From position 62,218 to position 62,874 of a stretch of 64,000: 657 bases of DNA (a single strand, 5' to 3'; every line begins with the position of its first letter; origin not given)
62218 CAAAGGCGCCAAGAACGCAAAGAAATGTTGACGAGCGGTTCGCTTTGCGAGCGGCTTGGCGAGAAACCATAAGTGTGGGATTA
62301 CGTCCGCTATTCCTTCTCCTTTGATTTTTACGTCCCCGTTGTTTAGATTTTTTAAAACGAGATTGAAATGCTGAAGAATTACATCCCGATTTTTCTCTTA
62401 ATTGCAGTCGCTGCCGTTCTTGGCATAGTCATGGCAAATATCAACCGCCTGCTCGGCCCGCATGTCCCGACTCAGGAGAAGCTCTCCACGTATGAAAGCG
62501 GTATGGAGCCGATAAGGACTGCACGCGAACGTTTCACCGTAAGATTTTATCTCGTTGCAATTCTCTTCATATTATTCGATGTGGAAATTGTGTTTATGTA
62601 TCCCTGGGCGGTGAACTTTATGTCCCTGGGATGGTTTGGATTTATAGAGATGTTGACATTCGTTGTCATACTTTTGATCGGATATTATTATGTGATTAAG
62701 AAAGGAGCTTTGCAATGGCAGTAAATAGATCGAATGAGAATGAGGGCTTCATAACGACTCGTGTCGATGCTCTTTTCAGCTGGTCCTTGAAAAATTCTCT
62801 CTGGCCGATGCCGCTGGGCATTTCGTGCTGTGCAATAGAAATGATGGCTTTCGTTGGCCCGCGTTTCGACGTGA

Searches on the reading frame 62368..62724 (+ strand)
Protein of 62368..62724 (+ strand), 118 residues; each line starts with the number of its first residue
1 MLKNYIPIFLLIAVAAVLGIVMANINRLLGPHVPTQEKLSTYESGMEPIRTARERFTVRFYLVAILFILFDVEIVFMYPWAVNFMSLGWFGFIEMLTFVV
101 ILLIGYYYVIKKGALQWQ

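Call 11: search_protein_families(library=ncbifam, proteins=[window:62368-62724:+])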
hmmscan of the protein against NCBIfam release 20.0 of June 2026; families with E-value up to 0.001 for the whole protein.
window:62368-62724:+ (118 aa): 6 families
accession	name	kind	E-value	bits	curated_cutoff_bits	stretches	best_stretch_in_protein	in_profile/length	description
NF005922.0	PRK07928.1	equivalog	2e-35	121.8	155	1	2-118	1-119/119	NADH-quinone oxidoreductase subunit A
NF005839.0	PRK07756.1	equivalog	2e-35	121.7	163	1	4-117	8-121/122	NADH-quinone oxidoreductase subunit A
NF006303.0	PRK08489.1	equivalog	3.2e-33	115.1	145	1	3-118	8-126/129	NAD(P)H-quinone oxidoreductase subunit 3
NF005022.0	PRK06432.1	equivalog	2.3e-17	63.3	164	1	31-117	63-149/151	NADH dehydrogenase subunit A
NF004727.0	PRK06073.1-2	equivalog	1e-07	32.1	101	1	4-112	3-107/120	NADH dehydrogenase subunit A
NF004726.0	PRK06073.1-1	equivalog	0.00028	20.9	150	1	6-113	12-119/129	NADH dehydrogenase subunit A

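Call 23: find_encoding_contigs(protein=window:62368-62724:+, flank=3000, max_places=10)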
Protein window:62368-62724:+ (118 aa): no gene with exactly this product is on record in the collection.
